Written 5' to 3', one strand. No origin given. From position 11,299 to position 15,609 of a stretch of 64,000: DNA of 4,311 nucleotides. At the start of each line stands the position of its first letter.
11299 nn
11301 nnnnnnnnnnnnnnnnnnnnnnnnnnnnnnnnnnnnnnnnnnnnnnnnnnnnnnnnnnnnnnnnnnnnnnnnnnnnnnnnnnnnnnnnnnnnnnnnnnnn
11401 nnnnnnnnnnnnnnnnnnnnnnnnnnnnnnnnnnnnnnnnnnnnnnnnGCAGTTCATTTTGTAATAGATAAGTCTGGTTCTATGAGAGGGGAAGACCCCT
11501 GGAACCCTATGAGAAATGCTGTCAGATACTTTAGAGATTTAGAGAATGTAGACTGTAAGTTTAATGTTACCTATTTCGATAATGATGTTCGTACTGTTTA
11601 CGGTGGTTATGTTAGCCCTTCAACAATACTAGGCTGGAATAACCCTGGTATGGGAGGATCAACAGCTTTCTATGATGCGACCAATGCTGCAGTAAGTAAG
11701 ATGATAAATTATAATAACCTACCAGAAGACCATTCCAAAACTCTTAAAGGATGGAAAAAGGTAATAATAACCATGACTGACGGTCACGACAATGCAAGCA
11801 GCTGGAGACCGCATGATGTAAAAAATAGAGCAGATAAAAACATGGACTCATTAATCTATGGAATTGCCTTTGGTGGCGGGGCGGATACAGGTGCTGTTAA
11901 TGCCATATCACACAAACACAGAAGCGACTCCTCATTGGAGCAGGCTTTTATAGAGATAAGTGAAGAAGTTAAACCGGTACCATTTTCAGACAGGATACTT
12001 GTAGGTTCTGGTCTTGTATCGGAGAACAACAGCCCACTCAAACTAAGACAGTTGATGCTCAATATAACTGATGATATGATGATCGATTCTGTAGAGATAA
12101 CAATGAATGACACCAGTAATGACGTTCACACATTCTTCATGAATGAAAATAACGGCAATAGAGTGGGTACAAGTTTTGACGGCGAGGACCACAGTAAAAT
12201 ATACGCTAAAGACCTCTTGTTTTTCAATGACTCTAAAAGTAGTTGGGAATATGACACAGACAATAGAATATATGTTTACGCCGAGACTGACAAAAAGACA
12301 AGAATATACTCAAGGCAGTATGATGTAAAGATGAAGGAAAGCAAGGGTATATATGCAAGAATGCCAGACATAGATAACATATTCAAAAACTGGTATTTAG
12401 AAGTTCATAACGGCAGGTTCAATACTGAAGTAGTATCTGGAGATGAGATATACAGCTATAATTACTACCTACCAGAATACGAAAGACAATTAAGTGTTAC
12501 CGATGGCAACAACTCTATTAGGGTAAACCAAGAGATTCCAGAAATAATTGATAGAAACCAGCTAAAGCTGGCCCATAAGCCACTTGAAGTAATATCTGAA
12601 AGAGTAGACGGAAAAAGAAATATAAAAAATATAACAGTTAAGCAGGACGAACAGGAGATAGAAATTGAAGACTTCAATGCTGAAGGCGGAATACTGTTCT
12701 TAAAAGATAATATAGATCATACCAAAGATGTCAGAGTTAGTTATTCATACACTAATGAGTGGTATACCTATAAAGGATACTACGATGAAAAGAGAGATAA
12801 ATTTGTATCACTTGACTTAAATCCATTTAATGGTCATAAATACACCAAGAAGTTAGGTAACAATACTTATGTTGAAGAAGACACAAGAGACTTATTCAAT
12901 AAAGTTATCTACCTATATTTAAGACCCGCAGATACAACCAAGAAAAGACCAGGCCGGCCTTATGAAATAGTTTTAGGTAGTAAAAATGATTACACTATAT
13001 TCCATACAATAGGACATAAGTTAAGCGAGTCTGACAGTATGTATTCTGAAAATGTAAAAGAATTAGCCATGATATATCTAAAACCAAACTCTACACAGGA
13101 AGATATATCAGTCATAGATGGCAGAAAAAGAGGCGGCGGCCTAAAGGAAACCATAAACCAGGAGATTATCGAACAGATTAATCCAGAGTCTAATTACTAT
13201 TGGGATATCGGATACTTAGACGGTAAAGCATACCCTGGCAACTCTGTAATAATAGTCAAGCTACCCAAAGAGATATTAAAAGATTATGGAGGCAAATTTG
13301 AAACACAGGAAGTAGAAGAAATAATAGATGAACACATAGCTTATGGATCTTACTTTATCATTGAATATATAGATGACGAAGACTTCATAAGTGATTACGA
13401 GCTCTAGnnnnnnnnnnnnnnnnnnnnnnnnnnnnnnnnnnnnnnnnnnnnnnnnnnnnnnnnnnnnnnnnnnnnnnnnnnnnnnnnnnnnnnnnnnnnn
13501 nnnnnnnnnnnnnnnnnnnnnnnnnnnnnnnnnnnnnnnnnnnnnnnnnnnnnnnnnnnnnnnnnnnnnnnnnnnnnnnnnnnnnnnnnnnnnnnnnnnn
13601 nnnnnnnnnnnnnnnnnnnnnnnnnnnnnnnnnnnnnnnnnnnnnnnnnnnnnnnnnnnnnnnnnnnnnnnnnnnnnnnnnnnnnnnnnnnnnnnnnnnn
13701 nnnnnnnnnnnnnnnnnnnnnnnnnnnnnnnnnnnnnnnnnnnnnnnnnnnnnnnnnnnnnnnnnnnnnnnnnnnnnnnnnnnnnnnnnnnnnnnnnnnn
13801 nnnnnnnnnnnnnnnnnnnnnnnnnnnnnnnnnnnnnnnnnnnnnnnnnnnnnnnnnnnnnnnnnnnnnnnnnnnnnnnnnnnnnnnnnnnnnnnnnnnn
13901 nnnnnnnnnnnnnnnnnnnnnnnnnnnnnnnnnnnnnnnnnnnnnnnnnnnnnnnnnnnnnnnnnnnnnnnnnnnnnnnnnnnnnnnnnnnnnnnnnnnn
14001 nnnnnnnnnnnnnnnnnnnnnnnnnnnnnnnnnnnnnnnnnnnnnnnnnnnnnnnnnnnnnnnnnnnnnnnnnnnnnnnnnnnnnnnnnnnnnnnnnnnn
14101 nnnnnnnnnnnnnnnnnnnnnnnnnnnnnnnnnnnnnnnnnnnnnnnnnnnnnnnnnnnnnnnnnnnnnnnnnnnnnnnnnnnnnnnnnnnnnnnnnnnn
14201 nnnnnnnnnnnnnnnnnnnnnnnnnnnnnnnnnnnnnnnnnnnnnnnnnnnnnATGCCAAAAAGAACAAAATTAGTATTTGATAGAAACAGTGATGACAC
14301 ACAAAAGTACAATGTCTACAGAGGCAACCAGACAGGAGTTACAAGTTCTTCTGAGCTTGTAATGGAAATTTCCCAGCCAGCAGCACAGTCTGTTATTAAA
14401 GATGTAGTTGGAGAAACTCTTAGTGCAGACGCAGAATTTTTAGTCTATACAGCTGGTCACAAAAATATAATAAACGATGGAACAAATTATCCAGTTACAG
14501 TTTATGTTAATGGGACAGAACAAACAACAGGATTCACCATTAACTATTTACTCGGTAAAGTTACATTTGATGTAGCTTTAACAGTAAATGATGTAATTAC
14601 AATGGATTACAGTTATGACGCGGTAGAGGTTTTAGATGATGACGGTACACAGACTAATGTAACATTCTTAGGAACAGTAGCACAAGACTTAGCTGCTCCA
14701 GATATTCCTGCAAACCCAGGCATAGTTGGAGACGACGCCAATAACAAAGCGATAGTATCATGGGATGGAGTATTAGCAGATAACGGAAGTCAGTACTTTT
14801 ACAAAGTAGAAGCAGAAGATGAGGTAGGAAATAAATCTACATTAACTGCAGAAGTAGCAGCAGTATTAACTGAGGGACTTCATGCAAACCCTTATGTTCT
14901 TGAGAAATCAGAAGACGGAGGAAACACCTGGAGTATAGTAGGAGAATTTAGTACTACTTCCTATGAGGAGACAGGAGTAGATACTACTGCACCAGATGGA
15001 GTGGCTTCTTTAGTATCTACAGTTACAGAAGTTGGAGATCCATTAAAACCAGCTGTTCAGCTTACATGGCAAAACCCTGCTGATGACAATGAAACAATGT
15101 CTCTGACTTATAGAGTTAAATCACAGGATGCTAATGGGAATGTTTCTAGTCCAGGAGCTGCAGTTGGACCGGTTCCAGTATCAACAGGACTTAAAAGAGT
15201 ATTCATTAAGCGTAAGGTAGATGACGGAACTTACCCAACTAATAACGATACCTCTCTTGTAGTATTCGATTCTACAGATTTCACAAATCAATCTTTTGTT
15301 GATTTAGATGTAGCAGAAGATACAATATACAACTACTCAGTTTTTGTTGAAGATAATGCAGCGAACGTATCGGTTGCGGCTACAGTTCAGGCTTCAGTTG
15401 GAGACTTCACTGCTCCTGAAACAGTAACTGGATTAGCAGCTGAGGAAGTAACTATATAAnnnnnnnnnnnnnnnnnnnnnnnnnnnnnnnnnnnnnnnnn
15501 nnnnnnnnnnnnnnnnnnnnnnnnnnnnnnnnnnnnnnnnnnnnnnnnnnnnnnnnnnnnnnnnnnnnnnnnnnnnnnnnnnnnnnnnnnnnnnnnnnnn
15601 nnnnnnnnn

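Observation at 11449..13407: A vWA/MIDAS-domain protein sits inside the baseplate–fiber structural block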

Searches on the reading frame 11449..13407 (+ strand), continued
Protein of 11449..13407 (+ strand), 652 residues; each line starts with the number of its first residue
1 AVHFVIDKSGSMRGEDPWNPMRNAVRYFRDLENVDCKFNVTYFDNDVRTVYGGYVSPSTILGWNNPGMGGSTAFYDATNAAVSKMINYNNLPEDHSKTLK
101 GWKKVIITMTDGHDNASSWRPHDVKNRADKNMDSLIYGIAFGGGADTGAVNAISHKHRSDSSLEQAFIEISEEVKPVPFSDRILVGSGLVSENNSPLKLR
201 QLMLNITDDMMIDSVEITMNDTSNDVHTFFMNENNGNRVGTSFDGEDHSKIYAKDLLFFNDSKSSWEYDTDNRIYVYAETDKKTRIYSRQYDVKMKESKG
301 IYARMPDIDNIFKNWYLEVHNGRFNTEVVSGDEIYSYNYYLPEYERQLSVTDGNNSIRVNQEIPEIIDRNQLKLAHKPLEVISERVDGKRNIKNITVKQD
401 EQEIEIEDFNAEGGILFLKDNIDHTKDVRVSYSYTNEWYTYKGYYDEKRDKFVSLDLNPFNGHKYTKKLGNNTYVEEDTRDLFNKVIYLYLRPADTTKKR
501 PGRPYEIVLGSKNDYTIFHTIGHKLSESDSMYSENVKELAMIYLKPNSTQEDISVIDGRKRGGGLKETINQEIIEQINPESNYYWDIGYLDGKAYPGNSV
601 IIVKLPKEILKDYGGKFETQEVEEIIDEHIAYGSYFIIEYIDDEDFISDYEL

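Call 67: predict_structure(alignment_id=A5)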
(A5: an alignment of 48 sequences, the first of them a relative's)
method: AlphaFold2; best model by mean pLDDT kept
length: 923 residues; sequences in the alignment: 48
mean_pLDDT: 80.2   pTM: 0.63
mean pLDDT of the five models: 80.2, 78.6, 78.0, 77.8, 77.2
residues with pLDDT >= 90: 364; 70-90: 343; 50-70: 149; < 50: 67
segments of 3 or more residues with pLDDT < 50: 318-321, 323-342, 513-517, 528-541, 855-868
pLDDT, mean of each block of 10 residues (from residue 1): 59 78 73 88 95 74 87 90 84 86 91 91 94 92 94 95 92 88 93 94 86 92 90 90 88 80 72 82 67 83 79 60 44 34 67 82 73 82 59 68 69 60 67 75 79 78 81 59 70 72 68 49 50 34 71 89 85 92 95 92 94 88 75 95 95 82 92 93 95 93 95 94 96 94 91 96 96 92 95 93 92 91 76 56 73 50 47 84 91 87 73 75 48
secondary structure, 60 per line:
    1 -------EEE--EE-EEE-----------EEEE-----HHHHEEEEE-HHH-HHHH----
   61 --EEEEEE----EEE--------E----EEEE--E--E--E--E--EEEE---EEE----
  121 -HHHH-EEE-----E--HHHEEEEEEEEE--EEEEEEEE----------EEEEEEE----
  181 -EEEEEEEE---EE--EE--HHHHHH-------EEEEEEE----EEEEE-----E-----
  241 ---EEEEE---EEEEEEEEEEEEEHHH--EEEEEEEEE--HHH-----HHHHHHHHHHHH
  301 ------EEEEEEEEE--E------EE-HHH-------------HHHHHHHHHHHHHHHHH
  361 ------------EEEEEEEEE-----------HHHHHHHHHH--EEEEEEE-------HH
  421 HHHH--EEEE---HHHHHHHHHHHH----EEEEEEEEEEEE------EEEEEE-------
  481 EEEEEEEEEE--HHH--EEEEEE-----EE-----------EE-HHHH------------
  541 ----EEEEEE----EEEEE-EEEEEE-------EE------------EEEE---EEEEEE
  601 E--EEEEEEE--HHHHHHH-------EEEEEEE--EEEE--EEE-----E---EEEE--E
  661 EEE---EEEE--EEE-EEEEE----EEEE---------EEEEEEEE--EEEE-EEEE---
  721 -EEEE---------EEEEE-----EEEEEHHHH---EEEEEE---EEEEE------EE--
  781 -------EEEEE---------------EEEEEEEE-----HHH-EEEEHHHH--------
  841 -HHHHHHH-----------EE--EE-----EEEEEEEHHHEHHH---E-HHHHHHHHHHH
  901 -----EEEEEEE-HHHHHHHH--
elements in order (helices of 4 or more, strands of 3 or more residues): E8-10 E16-18 E30-33 H39-42 E43-47 H53-56 E63-68 E73-75 E89-92 E107-110 E114-116 H122-125 E127-129 E141-149 E152-159 E170-176 E182-189 H201-206 E214-220 E225-229 E244-248 E252-264 E270-278 H289-300 E307-315 H344-360 E373-381 H393-402 E405-411 H419-424 E427-430 H434-445 E450-461 E468-473 E481-490 E498-503 H525-528 E545-550 E555-559 E561-566 E588-591 E595-601 E604-610 H613-619 E627-633 E636-639 E642-644 E654-657 E660-663 E667-670 E673-675 E677-681 E686-689 E699-706 E709-712 E714-717 E722-725 E735-739 E745-749 H750-753 E757-762 E766-770 E788-792 E808-815 E825-828 H829-832 H842-848 E871-877 H890-900 E906-912 H914-921
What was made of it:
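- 11977..12270 (+): Small beta-rich middle domain (native residues 448-545) of lower model confidence. It is part of the variable central cassette. Model pLDDT is about 50-80 and the region is mostly strands (call 67).
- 12271..13407 (+): Conserved C-terminal module (native residues 546-923) plus the stop codon. Model pLDDT is above 90 (call 67).
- On vWA domain (Pfam PF00092) with MIDAS: The model has mean pLDDT 80.2 (call 67).
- The MIDAS geometry could not be inspected because model coordinates are not accessible, and part of the vWA model (residues 318-342) has low confidence (call 67).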

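Call 70: fold_search(model_id=the predicted structure, library=pdb)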
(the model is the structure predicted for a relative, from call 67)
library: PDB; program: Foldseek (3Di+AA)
matches with E <= 10: 959; with E <= 0.001: 30
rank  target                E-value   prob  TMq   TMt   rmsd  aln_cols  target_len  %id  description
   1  6fpy_A                1.6e-06  1.00  0.16  0.23  32.3       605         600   10  Inter-alpha-inhibitor heavy chain 1, wild type (released 2019-02-27)
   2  6fpy_B                2.1e-06  1.00  0.16  0.23  36.4       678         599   10  Inter-alpha-inhibitor heavy chain 1, wild type (released 2019-02-27)
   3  6fpz_A                2.7e-06  1.00  0.16  0.23  33.0       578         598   10  Inter-alpha-inhibitor heavy chain 1, D298A (released 2019-02-27)
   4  9c4f_I                4.5e-06  1.00  0.15  0.59   5.1       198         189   22  Infectious B19V capsid (released 2024-10-16)
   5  4cn9_A                1.2e-05  1.00  0.15  0.31   6.7       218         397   20  structure of proximal thread matrix protein 1 (PTMP1) from the mussel byssus with zinc occupied MIDAS motif (released 2014-03-12)
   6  6bxf_A                1.3e-05  1.00  0.14  0.25  23.5       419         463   11  Crystal structure of an extended b3 integrin L33 (released 2018-08-01)
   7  4hql_A                1.4e-05  1.00  0.14  0.42   9.9       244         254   15  Crystal structure of magnesium-loaded Plasmodium vivax TRAP protein (released 2012-12-26)
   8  4cnb_B                1.7e-05  1.00  0.15  0.33   6.2       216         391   18  Structure of proximal thread matrix protein 1 (PTMP1) from the mussel byssus - Crystal form 2 (released 2014-03-12)
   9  4cn8                  2.9e-05  1.00  0.15  0.31   6.8       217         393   20  Structure of proximal thread matrix protein 1 (PTMP1) from the mussel byssus (released 2014-03-12)
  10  8zmn                  3.1e-05  1.00  0.15  0.63   4.4       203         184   15  Crystal structure of ANTXR1 (released 2024-06-26)
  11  9qj4_D                3.5e-05  1.00  0.15  0.19   5.3       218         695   17  Structure of the Complement classical and lectin pathway proconvertase, C4b2 (released 2025-12-24)
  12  7n1o                  3.7e-05  1.00  0.15  0.45   4.9       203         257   12  The von Willebrand factor A domain of human capillary morphogenesis gene II, flexibly fused to the 1TEL crystallization  (released 2021-06-09)
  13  6bxf_B                4.1e-05  1.00  0.14  0.26  18.8       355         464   11  Crystal structure of an extended b3 integrin L33 (released 2018-08-01)
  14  4cnb_A                4.8e-05  1.00  0.15  0.31   6.7       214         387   20  Structure of proximal thread matrix protein 1 (PTMP1) from the mussel byssus - Crystal form 2 (released 2014-03-12)
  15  4cn9_B                5.1e-05  1.00  0.15  0.31   6.7       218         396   20  structure of proximal thread matrix protein 1 (PTMP1) from the mussel byssus with zinc occupied MIDAS motif (released 2014-03-12)
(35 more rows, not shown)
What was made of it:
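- On vWA domain (Pfam PF00092) with MIDAS: All 30 Foldseek hits at E <= 1e-3 are vWA-fold proteins (call 70).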

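Call 74: fold_search(model_id=the predicted structure, library=viral)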
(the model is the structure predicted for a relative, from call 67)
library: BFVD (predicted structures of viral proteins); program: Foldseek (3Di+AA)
matches with E <= 10: 526; with E <= 0.001: 41
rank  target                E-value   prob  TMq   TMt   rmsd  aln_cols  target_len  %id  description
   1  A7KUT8                1.5e-57  1.00  0.47  0.41  28.6      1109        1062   21  (no name in the UniProt tables at hand)
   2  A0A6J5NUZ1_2          2.0e-12  1.00  0.14  0.12  45.9      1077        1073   13  Peptidoglycan binding-like [uncultured Caudovirales phage]
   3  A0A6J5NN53            1.5e-11  1.00  0.32  0.41  20.7       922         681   10  Uncharacterized protein [uncultured Caudovirales phage]
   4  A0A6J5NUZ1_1          5.4e-08  1.00  0.16  0.14  14.7       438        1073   12  Peptidoglycan binding-like [uncultured Caudovirales phage]
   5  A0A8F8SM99            3.9e-07  1.00  0.16  0.29  19.2       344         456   11  (no name in the UniProt tables at hand)
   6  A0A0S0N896            6.4e-07  1.00  0.15  0.27  38.5       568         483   11  Virion structural protein [Pseudomonas phage PaMx28]
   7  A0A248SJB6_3          8.5e-07  1.00  0.16  0.15  30.4       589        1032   12  (no name in the UniProt tables at hand)
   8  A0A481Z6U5            8.9e-07  1.00  0.15  0.28  14.4       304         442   15  von willebrand factor type A domain protein [Pithovirus LCPAC302]
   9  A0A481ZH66            1.9e-06  1.00  0.15  0.27  13.0       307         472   16  von Willebrand factor type A domain protein [Pithovirus LCPAC404]
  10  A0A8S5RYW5            2.2e-06  1.00  0.16  0.29   4.9       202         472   23  Restriction enzyme [Myoviridae sp. ctNQV2]
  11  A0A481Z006            2.4e-06  1.00  0.17  0.16  11.4       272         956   14  von willebrand factor type A domain protein [Marseillevirus LCMAC202]
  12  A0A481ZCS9            1.2e-05  1.00  0.15  0.33  11.1       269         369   15  von Willebrand factor type A domain protein [Pithovirus LCPAC403]
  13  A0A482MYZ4            1.3e-05  1.00  0.14  0.25  17.0       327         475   14  VWFA domain-containing protein [Escherichia phage vB_EcoM_KWBSE43-6]
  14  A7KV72                1.3e-05  1.00  0.15  0.24   4.9       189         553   17  (no name in the UniProt tables at hand)
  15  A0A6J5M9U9            3.0e-05  1.00  0.15  0.52   6.2       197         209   19  VWFA domain containing protein [uncultured Caudovirales phage]
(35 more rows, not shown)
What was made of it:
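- An Acidianus two-tailed virus vWA protein appears among the BFVD fold hits (call 74).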

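Call 84: list_cluster_members(proteins=[P0001])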
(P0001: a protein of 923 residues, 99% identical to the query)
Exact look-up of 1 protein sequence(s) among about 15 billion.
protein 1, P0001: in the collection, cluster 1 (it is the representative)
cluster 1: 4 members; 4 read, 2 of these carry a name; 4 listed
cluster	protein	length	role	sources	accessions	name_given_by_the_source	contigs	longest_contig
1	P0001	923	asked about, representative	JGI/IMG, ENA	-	-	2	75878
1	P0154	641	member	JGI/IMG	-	hypothetical protein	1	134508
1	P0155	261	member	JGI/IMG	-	hypothetical protein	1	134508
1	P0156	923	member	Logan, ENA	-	-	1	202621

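Call 86: find_encoding_contigs(protein=P0156, flank=10000, max_places=6)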
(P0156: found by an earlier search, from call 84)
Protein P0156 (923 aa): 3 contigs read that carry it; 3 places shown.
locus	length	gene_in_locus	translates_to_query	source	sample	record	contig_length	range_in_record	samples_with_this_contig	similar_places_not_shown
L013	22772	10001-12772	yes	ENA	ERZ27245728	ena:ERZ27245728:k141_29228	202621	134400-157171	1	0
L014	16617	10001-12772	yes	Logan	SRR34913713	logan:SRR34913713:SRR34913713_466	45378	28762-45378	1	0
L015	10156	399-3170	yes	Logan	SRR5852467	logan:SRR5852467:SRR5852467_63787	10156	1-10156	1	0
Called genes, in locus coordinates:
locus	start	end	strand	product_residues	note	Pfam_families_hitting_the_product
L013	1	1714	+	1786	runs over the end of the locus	PF19512:DUF6046 (faint)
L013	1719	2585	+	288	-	-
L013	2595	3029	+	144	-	PF10934:Sheath_initiator (weak)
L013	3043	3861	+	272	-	PF26078:Baseplate_J_M (weak)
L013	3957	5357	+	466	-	-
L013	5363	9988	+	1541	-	PF09134:Invasin_D3 (faint), PF02369:Big_1 (weak)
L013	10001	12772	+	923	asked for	PF00092:VWA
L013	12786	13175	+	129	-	-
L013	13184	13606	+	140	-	-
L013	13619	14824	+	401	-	PF09343:DUF2460 (weak)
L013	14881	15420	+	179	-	PF06486:DUF1093 (faint)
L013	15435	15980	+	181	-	-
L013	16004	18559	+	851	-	-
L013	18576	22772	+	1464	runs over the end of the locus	PF19789:DUF6273 (weak), PF19077:Big_13 (faint), PF24893:DUF7743 (faint), PF00041:fn3 (weak)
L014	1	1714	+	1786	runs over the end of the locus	PF19512:DUF6046 (faint)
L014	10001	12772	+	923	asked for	PF00092:VWA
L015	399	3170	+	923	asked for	PF00092:VWA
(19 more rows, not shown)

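Call 87: find_encoding_contigs(protein=P0154, flank=3000, max_places=6)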
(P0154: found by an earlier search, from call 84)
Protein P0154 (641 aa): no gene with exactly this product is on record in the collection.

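Call 93: search_solved_structures(query=A5, max_evalue=1, show_alignments=0)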
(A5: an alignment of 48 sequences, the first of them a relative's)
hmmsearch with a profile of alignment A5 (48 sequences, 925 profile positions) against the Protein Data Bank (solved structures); distinct sequences matched with E-value up to 1: 0.

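Call 94: search_protein_families(library=ncbifam, proteins=[P0156, P0010], max_evalue=0.01)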
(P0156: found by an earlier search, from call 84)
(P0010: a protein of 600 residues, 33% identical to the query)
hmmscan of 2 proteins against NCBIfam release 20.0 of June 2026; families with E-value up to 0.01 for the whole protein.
P0156 (923 aa): 1 family
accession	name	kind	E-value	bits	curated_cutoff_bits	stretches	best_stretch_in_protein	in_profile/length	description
TIGR03788.1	marine_srt_targ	equivalog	0.002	16.7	551.65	1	273-324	274-324/629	marine proteobacterial sortase target protein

P0010 (600 aa): 0 families

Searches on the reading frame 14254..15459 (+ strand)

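Call 9: search_protein_families(library=pfam, proteins=[window:14254-15459:+], max_evalue=0.01)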
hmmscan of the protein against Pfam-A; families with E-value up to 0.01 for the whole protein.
window:14254-15459:+ (401 aa): 2 families
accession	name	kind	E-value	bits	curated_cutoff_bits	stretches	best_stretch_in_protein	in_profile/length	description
PF09343.15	DUF2460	-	2.5e-06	27.5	30.4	1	75-135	126-187/205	Conserved hypothetical protein 2217 (DUF2460)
PF06486.16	DUF1093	-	0.00057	20.9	26.3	0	177-206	25-57/81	Protein of unknown function (DUF1093)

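Call 10: search_protein_families(library=phrogs, proteins=[window:14254-15459:+], max_evalue=0.001)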
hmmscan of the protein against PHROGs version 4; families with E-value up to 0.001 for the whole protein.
window:14254-15459:+ (401 aa): 1 family
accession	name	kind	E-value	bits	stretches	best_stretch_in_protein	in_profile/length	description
phrog_2913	-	other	0.00031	21.3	1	24-137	193-282/306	glycoside hydrolase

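Call 94: search_protein_families(library=ncbifam, proteins=[window:14254-15459:+], max_evalue=0.01)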
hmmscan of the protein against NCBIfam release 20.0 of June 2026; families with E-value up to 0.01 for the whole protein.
window:14254-15459:+ (401 aa): 0 families
